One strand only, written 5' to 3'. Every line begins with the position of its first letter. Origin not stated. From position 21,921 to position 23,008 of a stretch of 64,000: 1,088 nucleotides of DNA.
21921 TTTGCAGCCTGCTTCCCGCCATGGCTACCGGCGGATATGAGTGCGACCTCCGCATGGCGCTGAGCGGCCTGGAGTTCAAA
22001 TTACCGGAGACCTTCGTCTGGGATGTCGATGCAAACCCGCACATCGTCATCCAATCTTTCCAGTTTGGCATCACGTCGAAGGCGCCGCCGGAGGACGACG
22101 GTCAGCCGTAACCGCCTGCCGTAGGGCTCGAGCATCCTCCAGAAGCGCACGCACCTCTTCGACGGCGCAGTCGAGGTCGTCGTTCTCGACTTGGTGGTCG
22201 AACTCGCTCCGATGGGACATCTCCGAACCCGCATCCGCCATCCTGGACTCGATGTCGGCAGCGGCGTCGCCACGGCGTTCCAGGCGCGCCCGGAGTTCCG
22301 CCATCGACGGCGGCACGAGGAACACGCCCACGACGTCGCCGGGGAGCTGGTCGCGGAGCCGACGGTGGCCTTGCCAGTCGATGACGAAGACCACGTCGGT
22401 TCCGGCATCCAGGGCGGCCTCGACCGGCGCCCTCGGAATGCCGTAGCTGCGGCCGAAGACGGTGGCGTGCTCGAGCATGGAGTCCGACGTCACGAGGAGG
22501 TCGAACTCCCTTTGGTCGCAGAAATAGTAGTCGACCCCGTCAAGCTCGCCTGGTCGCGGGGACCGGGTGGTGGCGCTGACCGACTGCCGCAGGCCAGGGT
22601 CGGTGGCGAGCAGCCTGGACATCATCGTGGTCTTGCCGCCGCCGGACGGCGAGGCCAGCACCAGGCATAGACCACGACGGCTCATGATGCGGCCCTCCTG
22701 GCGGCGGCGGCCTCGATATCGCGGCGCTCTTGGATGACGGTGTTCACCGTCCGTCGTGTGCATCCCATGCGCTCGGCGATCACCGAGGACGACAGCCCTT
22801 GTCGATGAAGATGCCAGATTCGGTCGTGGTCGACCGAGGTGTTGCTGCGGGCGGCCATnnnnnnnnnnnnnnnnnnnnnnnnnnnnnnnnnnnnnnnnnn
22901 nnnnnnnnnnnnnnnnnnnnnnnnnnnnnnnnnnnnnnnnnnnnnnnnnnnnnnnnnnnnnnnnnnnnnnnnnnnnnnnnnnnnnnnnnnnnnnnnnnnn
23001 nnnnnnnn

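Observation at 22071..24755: Coupled operon: T5 A1-like nuclease - tiny HTH - guanylate kinase, inside the lysis module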

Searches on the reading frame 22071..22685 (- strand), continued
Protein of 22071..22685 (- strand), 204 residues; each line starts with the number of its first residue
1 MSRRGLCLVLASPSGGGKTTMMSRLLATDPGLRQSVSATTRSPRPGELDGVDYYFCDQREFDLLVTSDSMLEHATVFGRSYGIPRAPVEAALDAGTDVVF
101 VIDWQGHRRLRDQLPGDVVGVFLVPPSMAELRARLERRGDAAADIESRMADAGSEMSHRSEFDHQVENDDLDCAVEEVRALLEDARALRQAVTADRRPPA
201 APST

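Call 64: find_encoding_contigs(protein=P0126, flank=4000, max_places=2)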
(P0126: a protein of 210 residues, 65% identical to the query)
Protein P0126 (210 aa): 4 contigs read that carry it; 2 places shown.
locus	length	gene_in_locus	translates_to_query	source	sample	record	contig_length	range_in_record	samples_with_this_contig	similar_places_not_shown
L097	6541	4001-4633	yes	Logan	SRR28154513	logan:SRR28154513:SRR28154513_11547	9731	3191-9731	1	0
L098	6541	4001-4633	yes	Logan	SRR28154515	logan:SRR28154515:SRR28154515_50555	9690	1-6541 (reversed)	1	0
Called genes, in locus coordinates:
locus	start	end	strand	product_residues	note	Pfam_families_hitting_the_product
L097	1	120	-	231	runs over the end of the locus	-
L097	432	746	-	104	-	-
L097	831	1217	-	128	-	-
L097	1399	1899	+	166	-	-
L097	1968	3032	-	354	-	-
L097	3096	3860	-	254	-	-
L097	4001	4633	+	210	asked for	PF00625:Guanylate_kin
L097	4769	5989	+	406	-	PF00155:Aminotran_1_2, PF01041:DegT_DnrJ_EryC1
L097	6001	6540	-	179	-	?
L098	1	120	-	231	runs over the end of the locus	-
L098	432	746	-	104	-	-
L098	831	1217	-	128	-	-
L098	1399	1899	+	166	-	-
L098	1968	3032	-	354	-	-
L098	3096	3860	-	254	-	-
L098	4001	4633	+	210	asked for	PF00625:Guanylate_kin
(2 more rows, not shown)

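Call 66: search_protein_families(library=padloc, proteins=[window:22071-22685:-], max_evalue=0.01)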
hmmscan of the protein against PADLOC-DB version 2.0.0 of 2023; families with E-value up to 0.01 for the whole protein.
window:22071-22685:- (204 aa): 0 families

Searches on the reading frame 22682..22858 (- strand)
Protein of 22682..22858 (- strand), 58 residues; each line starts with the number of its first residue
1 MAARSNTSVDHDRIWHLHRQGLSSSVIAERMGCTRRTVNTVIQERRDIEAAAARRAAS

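Call 5: search_protein_families(library=pfam, proteins=[window:22682-22858:-], max_evalue=0.01)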
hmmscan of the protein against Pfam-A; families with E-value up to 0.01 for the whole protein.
window:22682-22858:- (58 aa): 9 families
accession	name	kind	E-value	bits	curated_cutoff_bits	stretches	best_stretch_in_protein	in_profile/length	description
PF13551.12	HTH_29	-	1.3e-05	25.6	28.1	1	17-54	7-45/64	Winged helix-turn helix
PF13384.12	HTH_23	-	2.2e-05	24.6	24.6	1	17-43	13-39/50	Homeodomain-like domain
PF08279.18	HTH_11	-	0.0004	20.6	25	1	18-43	12-37/55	HTH domain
PF02796.21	HTH_7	-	0.001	19.6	23.8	1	10-38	10-38/45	Helix-turn-helix domain of resolvase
PF13936.12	HTH_38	-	0.0012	18.9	27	1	13-43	12-42/44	Helix-turn-helix domain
PF08281.18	Sigma70_r4_2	-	0.002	18.2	25.7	1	20-40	25-45/54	Sigma-70, region 4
PF13560.12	HTH_31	-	0.0029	18.3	27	1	18-57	11-51/64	Helix-turn-helix domain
PF00196.25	GerE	-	0.004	17.2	23.5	1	19-40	15-36/57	Bacterial regulatory proteins, luxR family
PF13730.12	HTH_36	-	0.0063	16.7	25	1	25-44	29-48/55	Helix-turn-helix domain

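Call 6: search_protein_families(library=phrogs, proteins=[window:22682-22858:-], max_evalue=0.01)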
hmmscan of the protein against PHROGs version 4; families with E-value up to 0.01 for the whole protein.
window:22682-22858:- (58 aa): 14 families
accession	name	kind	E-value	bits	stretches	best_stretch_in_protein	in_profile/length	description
phrog_3855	-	DNA, RNA and nucleotide metabolism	8.3e-06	27.2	1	6-46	64-104/115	HTH DNA binding protein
phrog_1373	-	transcription regulation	0.00014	22.9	1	17-57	72-112/166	transcriptional regulator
phrog_16311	-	unknown function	0.00034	21.8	1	7-48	6-47/151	-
phrog_27475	-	unknown function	0.00041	19.9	1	13-50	9-46/599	-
phrog_5536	-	unknown function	0.00049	20.9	1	1-44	1-44/172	-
phrog_1157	-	integration and excision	0.00064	20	1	13-55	9-51/422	transposase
phrog_20467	-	DNA, RNA and nucleotide metabolism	0.00067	20.5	1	12-44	69-101/112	HNH endonuclease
phrog_664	-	DNA, RNA and nucleotide metabolism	0.0009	20.1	1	12-52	43-131/210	DNA binding protein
phrog_26445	-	unknown function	0.00097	20.6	1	11-51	7-47/101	-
phrog_7847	-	unknown function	0.0018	18.9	1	14-55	10-51/222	-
phrog_928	-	unknown function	0.0019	19.1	1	9-44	40-78/187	-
phrog_27555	-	transcription regulation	0.0035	17.9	1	6-50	131-175/203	transcriptional regulator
phrog_4494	-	unknown function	0.0054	18.2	1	9-44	5-41/109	-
phrog_836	-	transcription regulation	0.0083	17.2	1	11-47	86-122/133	late transcriptional activator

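Call 8: search_protein_families(library=ncbifam, proteins=[window:22682-22858:-], max_evalue=0.01)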
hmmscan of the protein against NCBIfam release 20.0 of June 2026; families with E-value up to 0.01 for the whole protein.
window:22682-22858:- (58 aa): 4 families
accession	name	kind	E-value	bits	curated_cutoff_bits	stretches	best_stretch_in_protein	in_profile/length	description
NF033546.1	transpos_IS21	equivalog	6.9e-05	22.5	160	1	14-54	1-42/294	IS21 family transposase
TIGR04111.1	BcepMu_gp16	hypoth_equivalog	0.00093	19.1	34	1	16-46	8-38/55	phage-associated protein, BcepMu gp16 family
TIGR02607.1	antidote_HigA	equivalog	0.0016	18.3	47.7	1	19-55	18-54/81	HigA family addiction module antitoxin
NF033545.0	transpos_IS630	equivalog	0.004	16.6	100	1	13-44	4-35/299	IS630 family transposase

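Call 66: search_protein_families(library=padloc, proteins=[window:22682-22858:-], max_evalue=0.01)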
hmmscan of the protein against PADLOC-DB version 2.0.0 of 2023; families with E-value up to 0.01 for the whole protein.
window:22682-22858:- (58 aa): 1 family
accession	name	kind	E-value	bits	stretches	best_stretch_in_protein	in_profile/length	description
PDLC04133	mad1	-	0.0092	14.3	0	22-44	6-28/60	mads_1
